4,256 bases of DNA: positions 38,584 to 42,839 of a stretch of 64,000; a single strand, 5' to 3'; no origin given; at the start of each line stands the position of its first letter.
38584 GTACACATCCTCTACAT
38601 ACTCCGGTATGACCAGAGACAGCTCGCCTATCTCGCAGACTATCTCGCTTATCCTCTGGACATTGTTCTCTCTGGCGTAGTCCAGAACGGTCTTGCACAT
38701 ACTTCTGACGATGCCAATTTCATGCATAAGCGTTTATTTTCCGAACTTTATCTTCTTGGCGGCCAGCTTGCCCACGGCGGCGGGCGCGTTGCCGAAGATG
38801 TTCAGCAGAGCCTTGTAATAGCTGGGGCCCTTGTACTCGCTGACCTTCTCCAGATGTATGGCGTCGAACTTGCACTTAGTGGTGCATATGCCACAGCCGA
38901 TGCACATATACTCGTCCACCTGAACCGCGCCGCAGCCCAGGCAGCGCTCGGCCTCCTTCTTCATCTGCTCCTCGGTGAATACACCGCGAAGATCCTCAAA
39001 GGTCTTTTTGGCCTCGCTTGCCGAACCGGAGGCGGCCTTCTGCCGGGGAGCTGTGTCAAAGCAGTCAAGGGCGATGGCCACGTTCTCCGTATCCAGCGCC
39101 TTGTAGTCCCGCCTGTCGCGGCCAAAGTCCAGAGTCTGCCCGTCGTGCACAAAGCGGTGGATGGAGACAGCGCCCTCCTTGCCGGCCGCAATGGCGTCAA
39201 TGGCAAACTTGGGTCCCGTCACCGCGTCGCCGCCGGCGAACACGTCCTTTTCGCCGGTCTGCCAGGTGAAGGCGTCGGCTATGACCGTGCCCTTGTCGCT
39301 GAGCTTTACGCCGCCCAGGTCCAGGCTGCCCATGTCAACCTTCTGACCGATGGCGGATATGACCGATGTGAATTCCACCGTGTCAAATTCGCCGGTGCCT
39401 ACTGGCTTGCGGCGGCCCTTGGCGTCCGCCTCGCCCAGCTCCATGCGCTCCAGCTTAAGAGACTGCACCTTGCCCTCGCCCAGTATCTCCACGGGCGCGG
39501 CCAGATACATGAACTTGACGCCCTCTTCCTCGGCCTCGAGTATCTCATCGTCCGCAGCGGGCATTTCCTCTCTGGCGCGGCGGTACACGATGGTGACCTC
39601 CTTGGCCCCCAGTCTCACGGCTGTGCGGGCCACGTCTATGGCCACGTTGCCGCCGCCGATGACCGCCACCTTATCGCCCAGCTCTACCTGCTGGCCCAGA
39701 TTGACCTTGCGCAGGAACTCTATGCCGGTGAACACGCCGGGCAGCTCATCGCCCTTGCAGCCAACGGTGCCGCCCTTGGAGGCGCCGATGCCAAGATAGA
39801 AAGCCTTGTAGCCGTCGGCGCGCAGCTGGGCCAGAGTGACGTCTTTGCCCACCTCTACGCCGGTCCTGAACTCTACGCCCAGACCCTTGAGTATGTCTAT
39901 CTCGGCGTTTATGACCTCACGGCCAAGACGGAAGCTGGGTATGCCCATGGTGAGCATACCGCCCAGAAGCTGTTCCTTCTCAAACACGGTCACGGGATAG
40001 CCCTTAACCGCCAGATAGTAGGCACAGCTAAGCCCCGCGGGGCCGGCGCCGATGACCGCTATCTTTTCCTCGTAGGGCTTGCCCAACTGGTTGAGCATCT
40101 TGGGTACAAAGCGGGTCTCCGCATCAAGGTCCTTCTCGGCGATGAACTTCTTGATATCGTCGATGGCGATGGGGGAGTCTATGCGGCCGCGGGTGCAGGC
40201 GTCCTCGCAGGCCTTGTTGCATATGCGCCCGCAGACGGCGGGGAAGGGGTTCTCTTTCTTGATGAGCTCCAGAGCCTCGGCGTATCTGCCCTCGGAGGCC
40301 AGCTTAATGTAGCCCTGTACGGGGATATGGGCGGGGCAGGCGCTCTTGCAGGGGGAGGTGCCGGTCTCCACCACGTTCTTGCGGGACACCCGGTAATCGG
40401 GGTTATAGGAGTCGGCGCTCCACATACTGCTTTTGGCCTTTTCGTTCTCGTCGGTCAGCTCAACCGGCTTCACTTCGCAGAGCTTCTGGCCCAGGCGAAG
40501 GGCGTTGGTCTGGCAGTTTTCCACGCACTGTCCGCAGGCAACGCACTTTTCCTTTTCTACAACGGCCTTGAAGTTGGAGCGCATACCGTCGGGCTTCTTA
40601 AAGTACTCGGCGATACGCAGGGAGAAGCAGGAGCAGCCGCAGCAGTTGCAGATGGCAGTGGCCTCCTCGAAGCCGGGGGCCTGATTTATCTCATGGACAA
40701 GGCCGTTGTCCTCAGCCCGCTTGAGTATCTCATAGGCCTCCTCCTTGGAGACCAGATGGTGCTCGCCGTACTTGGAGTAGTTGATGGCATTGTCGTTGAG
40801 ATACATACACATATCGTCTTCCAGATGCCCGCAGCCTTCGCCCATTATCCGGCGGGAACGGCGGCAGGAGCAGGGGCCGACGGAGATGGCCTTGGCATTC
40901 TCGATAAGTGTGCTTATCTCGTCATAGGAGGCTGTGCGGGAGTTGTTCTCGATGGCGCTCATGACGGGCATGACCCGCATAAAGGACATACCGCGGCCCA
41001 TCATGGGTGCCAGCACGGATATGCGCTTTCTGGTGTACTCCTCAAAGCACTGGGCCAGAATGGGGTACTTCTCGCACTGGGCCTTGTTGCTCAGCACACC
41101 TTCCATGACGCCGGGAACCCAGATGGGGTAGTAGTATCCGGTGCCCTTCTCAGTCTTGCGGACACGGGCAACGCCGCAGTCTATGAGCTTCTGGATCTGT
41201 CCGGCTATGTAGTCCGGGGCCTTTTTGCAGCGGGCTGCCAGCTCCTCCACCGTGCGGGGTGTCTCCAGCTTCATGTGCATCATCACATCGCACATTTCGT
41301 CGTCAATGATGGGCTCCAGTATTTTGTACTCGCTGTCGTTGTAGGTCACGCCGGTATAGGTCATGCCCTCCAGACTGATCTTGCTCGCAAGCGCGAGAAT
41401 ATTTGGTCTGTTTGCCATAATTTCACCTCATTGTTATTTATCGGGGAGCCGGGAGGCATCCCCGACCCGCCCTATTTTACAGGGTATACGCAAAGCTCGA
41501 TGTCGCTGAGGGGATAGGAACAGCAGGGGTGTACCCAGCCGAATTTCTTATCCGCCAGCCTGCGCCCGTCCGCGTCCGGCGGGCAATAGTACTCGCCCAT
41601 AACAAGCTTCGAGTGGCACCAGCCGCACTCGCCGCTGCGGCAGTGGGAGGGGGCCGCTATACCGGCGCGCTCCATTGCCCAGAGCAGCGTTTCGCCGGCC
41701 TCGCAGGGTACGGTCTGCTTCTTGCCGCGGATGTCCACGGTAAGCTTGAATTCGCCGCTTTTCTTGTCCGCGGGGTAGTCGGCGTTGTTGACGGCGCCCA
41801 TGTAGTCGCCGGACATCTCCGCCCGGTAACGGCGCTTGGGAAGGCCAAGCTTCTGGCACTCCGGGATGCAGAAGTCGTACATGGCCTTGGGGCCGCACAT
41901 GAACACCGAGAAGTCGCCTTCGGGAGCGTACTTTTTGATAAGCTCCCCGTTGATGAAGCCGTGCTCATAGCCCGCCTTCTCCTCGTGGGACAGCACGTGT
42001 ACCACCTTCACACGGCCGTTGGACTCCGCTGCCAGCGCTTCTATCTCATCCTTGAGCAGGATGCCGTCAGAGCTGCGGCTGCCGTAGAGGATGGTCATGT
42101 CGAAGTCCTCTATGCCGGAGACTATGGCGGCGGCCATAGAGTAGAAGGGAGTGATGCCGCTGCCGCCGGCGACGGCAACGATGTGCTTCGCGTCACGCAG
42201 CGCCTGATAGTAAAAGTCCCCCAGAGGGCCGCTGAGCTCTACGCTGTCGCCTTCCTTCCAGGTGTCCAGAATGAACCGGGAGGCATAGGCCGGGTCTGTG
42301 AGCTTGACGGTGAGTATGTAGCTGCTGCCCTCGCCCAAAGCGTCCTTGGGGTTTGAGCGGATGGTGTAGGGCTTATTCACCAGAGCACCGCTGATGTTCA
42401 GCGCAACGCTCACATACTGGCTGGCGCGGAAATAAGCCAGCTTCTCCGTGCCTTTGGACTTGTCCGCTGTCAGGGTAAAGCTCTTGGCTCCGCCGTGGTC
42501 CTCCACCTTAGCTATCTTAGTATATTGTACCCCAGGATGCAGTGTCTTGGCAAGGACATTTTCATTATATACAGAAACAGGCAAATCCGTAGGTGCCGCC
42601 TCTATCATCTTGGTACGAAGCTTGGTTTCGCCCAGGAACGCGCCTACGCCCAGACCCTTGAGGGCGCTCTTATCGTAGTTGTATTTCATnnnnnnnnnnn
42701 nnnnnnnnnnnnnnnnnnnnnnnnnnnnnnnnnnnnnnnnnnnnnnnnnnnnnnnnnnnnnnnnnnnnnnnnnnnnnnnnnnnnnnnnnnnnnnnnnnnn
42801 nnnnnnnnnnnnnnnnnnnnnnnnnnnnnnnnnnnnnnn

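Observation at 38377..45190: GntR(FCD)-controlled four-gene redox operon: CrtI-like flavoenzyme, FNR/2Fe-2S reductase, FeS flavoprotein, HypA-like protein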

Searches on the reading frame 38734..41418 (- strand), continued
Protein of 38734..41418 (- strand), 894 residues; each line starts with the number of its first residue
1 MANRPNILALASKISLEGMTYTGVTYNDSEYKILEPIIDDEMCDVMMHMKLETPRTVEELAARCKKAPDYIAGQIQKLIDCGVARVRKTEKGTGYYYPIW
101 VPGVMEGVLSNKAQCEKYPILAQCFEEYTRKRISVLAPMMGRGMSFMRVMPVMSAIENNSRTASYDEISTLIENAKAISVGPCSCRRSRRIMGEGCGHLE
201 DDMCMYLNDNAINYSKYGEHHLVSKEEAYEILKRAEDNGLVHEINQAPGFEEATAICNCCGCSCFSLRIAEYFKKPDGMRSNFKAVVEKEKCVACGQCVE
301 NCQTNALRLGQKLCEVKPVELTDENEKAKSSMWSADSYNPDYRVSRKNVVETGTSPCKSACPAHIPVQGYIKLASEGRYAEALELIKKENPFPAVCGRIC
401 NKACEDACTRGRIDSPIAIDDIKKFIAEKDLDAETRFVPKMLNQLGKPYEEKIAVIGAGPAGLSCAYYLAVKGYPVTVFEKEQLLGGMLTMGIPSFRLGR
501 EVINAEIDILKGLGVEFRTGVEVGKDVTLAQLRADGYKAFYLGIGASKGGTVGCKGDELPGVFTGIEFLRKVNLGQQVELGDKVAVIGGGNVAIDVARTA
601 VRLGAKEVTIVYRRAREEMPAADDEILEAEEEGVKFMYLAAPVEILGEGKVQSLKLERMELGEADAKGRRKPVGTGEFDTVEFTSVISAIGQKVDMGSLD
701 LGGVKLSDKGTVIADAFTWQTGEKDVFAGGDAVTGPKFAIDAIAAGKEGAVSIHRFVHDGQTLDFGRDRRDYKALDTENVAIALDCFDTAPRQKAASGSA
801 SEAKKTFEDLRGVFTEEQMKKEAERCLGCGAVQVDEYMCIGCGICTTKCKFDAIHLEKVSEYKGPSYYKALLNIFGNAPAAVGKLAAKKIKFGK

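Call 37: find_encoding_contigs(protein=P0125, flank=8000, max_places=2)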
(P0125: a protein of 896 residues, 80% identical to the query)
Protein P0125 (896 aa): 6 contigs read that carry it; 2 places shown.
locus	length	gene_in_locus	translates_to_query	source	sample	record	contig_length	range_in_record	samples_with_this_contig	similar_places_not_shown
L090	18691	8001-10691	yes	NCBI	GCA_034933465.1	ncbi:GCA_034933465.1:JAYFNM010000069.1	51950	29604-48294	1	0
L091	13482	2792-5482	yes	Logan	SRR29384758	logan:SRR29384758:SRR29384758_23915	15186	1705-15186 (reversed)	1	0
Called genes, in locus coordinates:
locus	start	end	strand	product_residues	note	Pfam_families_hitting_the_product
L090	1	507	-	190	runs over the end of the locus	PF12710:HAD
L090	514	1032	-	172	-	PF00881:Nitroreductase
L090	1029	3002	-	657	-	PF00122:E1-E2_ATPase, PF00702:Hydrolase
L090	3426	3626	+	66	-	PF00269:SASP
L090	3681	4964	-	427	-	PF01018:GTP1_OBG, PF02421:FeoB_N, PF01926:MMR_HSR1, PF09269:DUF1967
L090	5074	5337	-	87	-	PF01016:Ribosomal_L27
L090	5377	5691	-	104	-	PF00829:Ribosomal_L21p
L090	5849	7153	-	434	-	PF13739:PdaC (weak), PF11738:DUF3298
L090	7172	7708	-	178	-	-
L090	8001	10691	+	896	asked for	PF00037:Fer4 (weak), PF14691:Fer4_20, PF01946:Thi4, PF01266:DAO, PF07992:Pyr_redox_2, PF12831:FAD_oxidored (weak), PF13450:NAD_binding_8, PF00070:Pyr_redox, +3 more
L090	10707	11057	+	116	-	PF01155:HypA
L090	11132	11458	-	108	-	PF04883:HK97-gp10_like (weak)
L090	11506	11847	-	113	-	PF09639:YjcQ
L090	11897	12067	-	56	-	-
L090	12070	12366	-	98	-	-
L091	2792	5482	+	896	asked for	PF00037:Fer4 (weak), PF14691:Fer4_20, PF01946:Thi4, PF01266:DAO, PF07992:Pyr_redox_2, PF12831:FAD_oxidored (weak), PF13450:NAD_binding_8, PF00070:Pyr_redox, +3 more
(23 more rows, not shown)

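Call 91: search_dna_similar(query=window:38734-41418:-, collection=plasmids, mode=protein, max_evalue=1e-40, max_rows=12)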
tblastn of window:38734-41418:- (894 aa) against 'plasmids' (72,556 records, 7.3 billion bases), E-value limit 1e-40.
Records with a match: 116; places in all: 136; records where one place covers at least 80% of the query: 1.
Best place of each record, by identity: <60% 116.
By first word of the organism name: Bacillus 13; Azospirillum 12; Salmonella 8; Klebsiella 8; Burkholderia 8; Mycetohabitans 7; Escherichia 6; Deinococcus 6; Acinetobacter 4; Subdoligranulum 3; and 35 more.
By predicted mobility (MOB-suite, as given by PLSDB): non-mobilizable 96; mobilizable 13; conjugative 7.
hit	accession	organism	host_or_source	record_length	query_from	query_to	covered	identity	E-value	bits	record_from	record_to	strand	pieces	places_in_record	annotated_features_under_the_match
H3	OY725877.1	Subdoligranulum variabile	-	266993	23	858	94%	46.1%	0e+0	691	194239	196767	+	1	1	none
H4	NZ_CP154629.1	Acetoanaerobium noterae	cell culture,Sludge of a digestion ...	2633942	355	830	53%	41.2%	4e-89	318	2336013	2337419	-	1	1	none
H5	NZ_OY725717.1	Collinsella aerofaciens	-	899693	355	829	53%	40.5%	7e-76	279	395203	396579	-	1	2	NAD(P)-binding protein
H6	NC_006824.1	Aromatoleum aromaticum EbN1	-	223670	327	854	59%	35.6%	5e-69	258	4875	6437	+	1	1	FAD-dependent oxidoreductase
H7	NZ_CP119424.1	Photobacterium sp. DA100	-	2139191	355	830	53%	39.1%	1e-86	311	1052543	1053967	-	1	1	none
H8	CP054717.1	Salmonella enterica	-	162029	310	857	61%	32.5%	4e-65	246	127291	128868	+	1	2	ygfK: putative selenate reductase subunit YgfK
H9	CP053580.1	Salmonella enterica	-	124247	310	857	61%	32.5%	1e-64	245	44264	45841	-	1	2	ygfK: putative selenate reductase subunit YgfK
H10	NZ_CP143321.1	Cetobacterium somerae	intestine of Yellow Catfish,pure culture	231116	339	849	57%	33.6%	8e-53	209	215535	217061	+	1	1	FAD-dependent oxidoreductase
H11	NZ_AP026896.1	Aeromonas caviae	Microbe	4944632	345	863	58%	33.1%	8e-64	242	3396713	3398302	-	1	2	none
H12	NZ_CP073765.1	Methylovirgula sp. HY1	soil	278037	356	854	56%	34.3%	3e-62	237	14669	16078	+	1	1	NAD(P)-binding protein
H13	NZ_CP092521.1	Cetobacterium somerae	Danio rerio,tissue sample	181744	339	849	57%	33.5%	2e-51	204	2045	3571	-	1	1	FAD-dependent oxidoreductase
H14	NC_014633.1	Ilyobacter polytropus DSM 2926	marine mud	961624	307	754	50%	37.8%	5e-76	279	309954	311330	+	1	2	gltA: NADPH-dependent glutamate synthase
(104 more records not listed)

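Call 92: get_annotated_region(hit=H3, flank=5000)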
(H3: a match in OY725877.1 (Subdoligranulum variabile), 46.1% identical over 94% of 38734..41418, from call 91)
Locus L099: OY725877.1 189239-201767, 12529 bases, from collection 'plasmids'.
description: Subdoligranulum variabile strain Subdoligranulum variabile TSDC17.2-1.1 genome assembly, plasmid: 43
organism: Subdoligranulum variabile (NCBI taxid 214851)
taxonomy: Bacteria; Bacillota; Clostridia; Eubacteriales; Oscillospiraceae; Subdoligranulum; Subdoligranulum variabile
host: -; source: -; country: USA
typing (MOB-suite, as given by PLSDB): mobilizable; relaxase MOBV
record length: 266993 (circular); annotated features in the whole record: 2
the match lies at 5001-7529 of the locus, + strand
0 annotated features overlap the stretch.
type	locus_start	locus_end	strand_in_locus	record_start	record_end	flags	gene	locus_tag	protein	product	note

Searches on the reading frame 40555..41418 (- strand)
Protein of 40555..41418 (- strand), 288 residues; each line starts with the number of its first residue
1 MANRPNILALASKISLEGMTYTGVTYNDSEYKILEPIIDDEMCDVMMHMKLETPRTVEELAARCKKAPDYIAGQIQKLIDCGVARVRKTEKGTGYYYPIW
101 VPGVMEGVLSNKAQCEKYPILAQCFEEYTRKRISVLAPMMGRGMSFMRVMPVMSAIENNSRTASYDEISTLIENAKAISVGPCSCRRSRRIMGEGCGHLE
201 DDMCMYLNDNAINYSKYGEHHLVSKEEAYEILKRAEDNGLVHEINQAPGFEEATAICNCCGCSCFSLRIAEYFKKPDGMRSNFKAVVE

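Call 79: predict_structure(alignment_id=A4)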
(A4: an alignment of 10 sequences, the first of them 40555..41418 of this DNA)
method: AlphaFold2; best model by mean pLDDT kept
length: 288 residues; sequences in the alignment: 10
mean_pLDDT: 61.2   pTM: 0.54
mean pLDDT of the five models: 61.2, 58.8, 54.3, 47.2, 45.5
residues with pLDDT >= 90: 22; 70-90: 84; 50-70: 96; < 50: 86
segments of 3 or more residues with pLDDT < 50: 16-22, 99-103, 130-162, 195-199, 245-249, 260-288
pLDDT, mean of each block of 10 residues (from residue 1): 66 51 59 77 84 83 95 88 73 71 53 69 60 34 29 29 63 81 62 51 67 63 88 69 49 58 39 31 25
secondary structure, 60 per line:
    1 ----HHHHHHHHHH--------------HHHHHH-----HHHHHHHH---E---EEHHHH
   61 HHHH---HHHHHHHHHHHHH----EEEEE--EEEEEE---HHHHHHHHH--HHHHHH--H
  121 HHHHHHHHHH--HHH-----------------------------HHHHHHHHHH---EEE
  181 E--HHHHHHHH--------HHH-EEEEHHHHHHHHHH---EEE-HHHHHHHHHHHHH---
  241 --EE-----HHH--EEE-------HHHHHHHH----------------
elements in order: H5-14 H29-34 H40-47 H57-64 H68-80 E85-89 E92-97 H101-109 H112-117 H120-130 H165-174 E178-181 H184-191 E204-207 H208-217 E221-223 H225-237 E255-257 H265-272

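Call 82: fold_search(model_id=the predicted structure, library=pdb)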
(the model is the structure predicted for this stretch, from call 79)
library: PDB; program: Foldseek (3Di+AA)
matches with E <= 10: 1517; with E <= 0.001: 0
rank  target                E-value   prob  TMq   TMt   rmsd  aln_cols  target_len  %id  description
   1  6cmv_C                5.0e-03  1.00  0.22  0.50   9.5       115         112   19  Crystal structure of Archaeal Biofilm Regulator (AbfR2) from Sulfolobus acidocaldarius (released 2018-11-14)
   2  6cmv_B                7.3e-03  1.00  0.21  0.47   9.9       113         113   17  Crystal structure of Archaeal Biofilm Regulator (AbfR2) from Sulfolobus acidocaldarius (released 2018-11-14)
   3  4yif_C                9.0e-03  0.99  0.17  0.33   8.9       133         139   12  Crystal structure of Rv0880 (released 2015-06-10)
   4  8tp8_D                1.3e-02  0.89  0.22  0.20  15.3       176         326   10  Structure of the C. crescentus WYL-activator, DriD, bound to ssDNA and cognate DNA (released 2023-11-29)
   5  8tp8_A                1.3e-02  0.94  0.22  0.20  15.4       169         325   11  Structure of the C. crescentus WYL-activator, DriD, bound to ssDNA and cognate DNA (released 2023-11-29)
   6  5jbr_A                1.5e-02  0.97  0.19  0.34  13.5       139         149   10  Crystal structure of uncharacterized protein Bcav_2135 from Beutenbergia cavernae (released 2016-04-20)
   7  2d1h_A                1.6e-02  1.00  0.23  0.58   6.0       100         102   24  Crystal structure of ST1889 protein from thermoacidophilic archaeon Sulfolobus tokodaii (released 2006-09-05)
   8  3r0a_A                1.9e-02  1.00  0.22  0.46   7.2       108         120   14  Possible transcriptional regulator from Methanosarcina mazei Go1 (gi 21227196) (released 2011-03-23)
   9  5jbr_B                2.0e-02  0.98  0.23  0.42  12.4       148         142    9  Crystal structure of uncharacterized protein Bcav_2135 from Beutenbergia cavernae (released 2016-04-20)
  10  6cda                  2.1e-02  1.00  0.22  0.60   7.0       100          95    9  Crystal structure of L34A CzrA in the Zn(II)bound state (released 2018-07-11)
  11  4zzl_A                2.3e-02  0.92  0.15  0.30  10.8       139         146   11  MexR R21W derepressor mutant causing multidrug resistance in P. aeruginosa by mexAB-oprM efflux pump expression (released 2016-07-27)
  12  2xub                  2.5e-02  0.57  0.24  0.17  17.8       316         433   10  Human RPC62 subunit structure (released 2011-03-02)
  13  4l9t_A                2.8e-02  1.00  0.21  0.42   6.8       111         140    8  Crystal structure of MepR F27L mutant from multidrug resistant S. aureus clinical isolate (released 2013-09-11)
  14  1sfx_B                2.8e-02  1.00  0.23  0.55   7.5       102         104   20  X-ray crystal structure of putative HTH transcription regulator from Archaeoglobus fulgidus (released 2004-08-03)
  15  1lnw_A                3.0e-02  0.99  0.22  0.43   8.8       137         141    9  CRYSTAL STRUCTURE OF THE MEXR REPRESSOR OF THE MEXAB-OPRM MULTIDRUG EFFLUX OPERON OF PSEUDOMONAS AERUGINOSA (released 2002-09-11)
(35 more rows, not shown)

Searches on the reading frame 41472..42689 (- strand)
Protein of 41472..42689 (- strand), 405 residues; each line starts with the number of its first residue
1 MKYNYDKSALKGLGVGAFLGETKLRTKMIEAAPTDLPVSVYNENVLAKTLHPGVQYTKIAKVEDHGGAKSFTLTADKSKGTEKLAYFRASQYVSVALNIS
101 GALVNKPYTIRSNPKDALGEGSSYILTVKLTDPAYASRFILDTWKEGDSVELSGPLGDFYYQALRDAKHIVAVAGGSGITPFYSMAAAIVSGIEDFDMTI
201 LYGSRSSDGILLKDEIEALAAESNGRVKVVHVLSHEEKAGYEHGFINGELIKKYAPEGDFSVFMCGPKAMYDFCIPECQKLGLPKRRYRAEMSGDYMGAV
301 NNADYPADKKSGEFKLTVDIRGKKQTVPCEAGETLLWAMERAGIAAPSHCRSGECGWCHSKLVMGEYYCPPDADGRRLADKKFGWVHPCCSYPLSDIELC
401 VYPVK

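Call 3: search_protein_families(library=pfam, proteins=[window:41472-42689:-], max_evalue=0.01)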
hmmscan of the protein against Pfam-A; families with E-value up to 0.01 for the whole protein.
window:41472-42689:- (405 aa): 4 families
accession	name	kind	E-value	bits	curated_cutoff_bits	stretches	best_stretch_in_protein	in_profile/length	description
PF00175.26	NAD_binding_1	-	2.5e-21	76.8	22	1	173-273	2-106/109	Oxidoreductase NAD-binding domain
PF00111.32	Fer2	-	8.5e-15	54.9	21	1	319-393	2-76/77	2Fe-2S iron-sulfur cluster binding domain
PF00970.30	FAD_binding_6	-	1.2e-05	26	21.1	1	82-161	25-99/99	Oxidoreductase FAD-binding domain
PF08030.17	NAD_binding_6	-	0.00093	19.7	22.2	0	168-191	2-25/156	Ferric reductase NAD binding domain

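Call 4: search_protein_families(library=ncbifam, proteins=[window:41472-42689:-], max_evalue=0.01)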
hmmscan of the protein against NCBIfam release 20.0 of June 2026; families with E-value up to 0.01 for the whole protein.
window:41472-42689:- (405 aa): 29 families (the best 25 are shown)
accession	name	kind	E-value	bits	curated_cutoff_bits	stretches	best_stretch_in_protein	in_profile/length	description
NF007964.0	PRK10684.1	equivalog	5e-35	121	383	1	87-397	37-330/333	NADH oxidoreductase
TIGR02160.1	PA_CoA_Oxy5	hypoth_equivalog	1e-34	119.9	420.8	1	86-396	32-345/352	1,2-phenylacetyl-CoA epoxidase subunit PaaE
NF040810.1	BenC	equivalog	6.2e-32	111.1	430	2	35-274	86-311/333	benzoate 1,2-dioxygenase electron transfer component BenC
NF058606.1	GlBtMonoRdsGbcB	equivalog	2.4e-30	105.7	500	1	82-398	38-359/362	glycine betaine monooxygenase reductase subunit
NF009805.0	PRK13289.1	equivalog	3.4e-26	92.1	432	1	66-294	167-393/399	NO-inducible flavohemoprotein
NF045803.1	MethMoxFADbindMmoC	equivalog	3.3e-25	88.6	500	2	71-288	124-335/343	aromatic/alkene monooxygenase hydroxylase FAD-binding subunit MmoC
NF008822.0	PRK11872.1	equivalog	5.9e-20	71.5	402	2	71-272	122-314/341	anthranilate 1,2-dioxygenase electron transfer component AntC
TIGR01941.1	nqrF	equivalog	1.4e-15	57.2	295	1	134-284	240-394/405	NADH:ubiquinone reductase (Na(+)-transporting) subunit F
NF052252.1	flav_redu_LuxG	exception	8.5e-11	41.5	340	1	85-271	26-206/232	flavin mononucleotide reductase LuxG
NF005963.0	PRK08051.1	equivalog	4.2e-10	39.3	230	1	85-271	29-207/233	NAD(P)H-flavin reductase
NF000796.0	PRK00054.1-1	equivalog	4.4e-10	39.2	224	1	142-271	68-182/254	dihydroorotate dehydrogenase electron transfer subunit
NF040830.1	sulfhyd_ShyC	equivalog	6.7e-10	38.6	600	1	70-283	23-235/288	NAD(P)-dependent hydrogenase/sulfhydrogenase 2 subunit gamma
NF006220.0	PRK08345.1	subfamily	8.4e-10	38.4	395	1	140-284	86-242/294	cytochrome-c3 hydrogenase subunit gamma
TIGR02911.1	sulfite_red_B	equivalog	9.4e-10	38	288.6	1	143-284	75-215/261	anaerobic sulfite reductase subunit AsrB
NF004317.0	PRK05713.1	equivalog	6.1e-09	35.6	338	1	325-402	9-85/312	iron-sulfur-binding ferredoxin reductase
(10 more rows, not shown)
